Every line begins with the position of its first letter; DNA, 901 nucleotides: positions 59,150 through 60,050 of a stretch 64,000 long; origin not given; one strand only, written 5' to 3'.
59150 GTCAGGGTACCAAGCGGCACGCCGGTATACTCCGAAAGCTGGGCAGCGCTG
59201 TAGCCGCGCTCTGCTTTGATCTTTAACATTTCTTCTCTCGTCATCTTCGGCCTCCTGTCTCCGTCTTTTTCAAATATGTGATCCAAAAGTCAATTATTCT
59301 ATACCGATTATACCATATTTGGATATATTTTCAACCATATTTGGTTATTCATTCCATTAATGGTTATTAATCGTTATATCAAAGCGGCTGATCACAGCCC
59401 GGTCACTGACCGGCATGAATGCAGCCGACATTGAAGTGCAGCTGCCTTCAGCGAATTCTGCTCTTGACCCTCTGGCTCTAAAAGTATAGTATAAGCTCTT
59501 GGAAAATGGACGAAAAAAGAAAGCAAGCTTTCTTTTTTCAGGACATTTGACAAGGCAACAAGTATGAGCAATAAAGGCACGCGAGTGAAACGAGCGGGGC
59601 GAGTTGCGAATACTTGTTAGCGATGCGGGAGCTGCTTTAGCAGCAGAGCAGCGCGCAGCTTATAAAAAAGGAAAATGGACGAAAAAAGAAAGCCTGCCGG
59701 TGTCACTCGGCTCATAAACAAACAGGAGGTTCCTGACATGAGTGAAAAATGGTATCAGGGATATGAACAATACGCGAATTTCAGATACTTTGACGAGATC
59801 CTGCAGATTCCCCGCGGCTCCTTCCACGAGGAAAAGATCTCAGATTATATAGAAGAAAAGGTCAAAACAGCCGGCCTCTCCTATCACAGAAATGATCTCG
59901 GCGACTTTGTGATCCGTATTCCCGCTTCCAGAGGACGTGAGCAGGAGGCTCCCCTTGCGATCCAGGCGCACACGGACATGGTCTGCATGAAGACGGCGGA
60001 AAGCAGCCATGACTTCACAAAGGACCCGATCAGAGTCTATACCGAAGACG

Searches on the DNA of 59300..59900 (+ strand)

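Call 7: search_rna_families(source=window, start=59300, end=59900, threshold=evalue, max_evalue=10, show_alignments=4)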
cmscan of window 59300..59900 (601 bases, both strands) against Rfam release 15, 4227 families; matches with E-value up to 10: 6.
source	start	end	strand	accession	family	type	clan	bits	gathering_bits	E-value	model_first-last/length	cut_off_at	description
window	59491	59663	+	RF01699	Clostridiales-1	Gene; sRNA;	-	78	48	1.6e-17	1-166/166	no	Clostridiales-1 RNA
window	59511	59540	-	RF03623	mir-1252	Gene; miRNA;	-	22.6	70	0.28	1-65/65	no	mir-1252 microRNA precursor family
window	59329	59407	-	RF04335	Plastid-rpl20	Cis-reg;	-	17.9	53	7.5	1-80/80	no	Plastid-rpl20 3UTR RNA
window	59497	59555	-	RF00639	mir-515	Gene; miRNA;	CL00096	15.5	68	5.4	1-87/87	no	mir-515 microRNA precursor family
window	59512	59540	-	RF02610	BSR0709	Gene; sRNA;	-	11.6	382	0.95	284-312/318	no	Brucella sRNA 0709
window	59744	59877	-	RF01946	KCNQ1OT1_1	Gene; lncRNA;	-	6.1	70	2.6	333-464/464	no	KCNQ1 overlapping transcript 1 conserved region 1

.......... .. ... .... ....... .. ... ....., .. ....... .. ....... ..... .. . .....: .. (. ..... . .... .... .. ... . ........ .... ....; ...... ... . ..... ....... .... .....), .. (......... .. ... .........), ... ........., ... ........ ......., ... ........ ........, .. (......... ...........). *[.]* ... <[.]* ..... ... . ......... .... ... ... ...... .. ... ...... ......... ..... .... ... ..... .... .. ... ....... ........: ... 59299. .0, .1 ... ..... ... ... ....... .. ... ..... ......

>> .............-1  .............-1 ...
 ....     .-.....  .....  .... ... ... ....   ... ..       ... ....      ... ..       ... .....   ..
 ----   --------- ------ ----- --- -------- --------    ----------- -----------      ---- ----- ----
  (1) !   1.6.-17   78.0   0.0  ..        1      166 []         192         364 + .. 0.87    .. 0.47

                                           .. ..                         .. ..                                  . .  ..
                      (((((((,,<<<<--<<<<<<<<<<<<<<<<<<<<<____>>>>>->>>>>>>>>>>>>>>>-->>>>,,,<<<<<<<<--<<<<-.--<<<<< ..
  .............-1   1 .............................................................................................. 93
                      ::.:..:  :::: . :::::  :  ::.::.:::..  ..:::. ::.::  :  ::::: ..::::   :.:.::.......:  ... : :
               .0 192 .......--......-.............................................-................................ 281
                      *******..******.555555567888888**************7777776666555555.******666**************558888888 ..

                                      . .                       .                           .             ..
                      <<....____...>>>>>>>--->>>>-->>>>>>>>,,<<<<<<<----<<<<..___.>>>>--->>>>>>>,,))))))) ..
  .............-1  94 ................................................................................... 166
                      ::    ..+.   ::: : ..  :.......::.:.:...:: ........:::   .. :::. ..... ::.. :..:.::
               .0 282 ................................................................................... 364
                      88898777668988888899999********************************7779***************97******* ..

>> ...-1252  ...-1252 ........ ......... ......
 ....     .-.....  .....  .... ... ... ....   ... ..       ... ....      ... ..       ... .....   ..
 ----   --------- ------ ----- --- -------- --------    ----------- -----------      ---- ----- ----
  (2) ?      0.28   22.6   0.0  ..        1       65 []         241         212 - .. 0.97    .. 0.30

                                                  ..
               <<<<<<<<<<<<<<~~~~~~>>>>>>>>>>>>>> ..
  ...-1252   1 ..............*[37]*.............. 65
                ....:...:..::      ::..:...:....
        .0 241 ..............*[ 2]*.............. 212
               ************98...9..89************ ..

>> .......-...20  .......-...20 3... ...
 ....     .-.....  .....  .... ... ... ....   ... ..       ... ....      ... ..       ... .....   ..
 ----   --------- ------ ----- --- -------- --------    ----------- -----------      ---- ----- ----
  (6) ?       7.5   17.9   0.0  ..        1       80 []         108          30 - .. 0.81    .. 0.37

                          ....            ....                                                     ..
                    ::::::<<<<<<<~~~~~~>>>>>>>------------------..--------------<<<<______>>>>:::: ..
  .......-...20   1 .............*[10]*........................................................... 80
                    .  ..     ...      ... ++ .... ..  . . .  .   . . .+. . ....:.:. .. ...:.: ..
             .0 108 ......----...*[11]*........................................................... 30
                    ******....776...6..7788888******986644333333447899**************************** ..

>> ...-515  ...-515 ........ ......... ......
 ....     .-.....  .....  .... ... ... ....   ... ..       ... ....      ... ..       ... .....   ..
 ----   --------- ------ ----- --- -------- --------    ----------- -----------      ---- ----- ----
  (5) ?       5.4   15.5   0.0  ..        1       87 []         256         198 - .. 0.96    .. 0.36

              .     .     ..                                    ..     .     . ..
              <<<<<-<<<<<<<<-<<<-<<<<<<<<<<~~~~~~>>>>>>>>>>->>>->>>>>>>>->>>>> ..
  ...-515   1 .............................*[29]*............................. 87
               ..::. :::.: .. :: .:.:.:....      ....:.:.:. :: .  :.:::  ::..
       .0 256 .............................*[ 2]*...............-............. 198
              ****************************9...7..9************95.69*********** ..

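Call 70: search_dna_similar(query=window:59485-59720:+, collection=plasmids, mode=distant, max_rows=10)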
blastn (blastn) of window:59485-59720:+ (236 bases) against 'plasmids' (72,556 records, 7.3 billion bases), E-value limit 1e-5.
No match.

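Call 71: search_dna_similar(query=window:59485-59720:+, collection=phages, mode=distant, max_rows=10)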
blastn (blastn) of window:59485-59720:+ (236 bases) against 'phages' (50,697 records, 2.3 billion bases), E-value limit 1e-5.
No match.
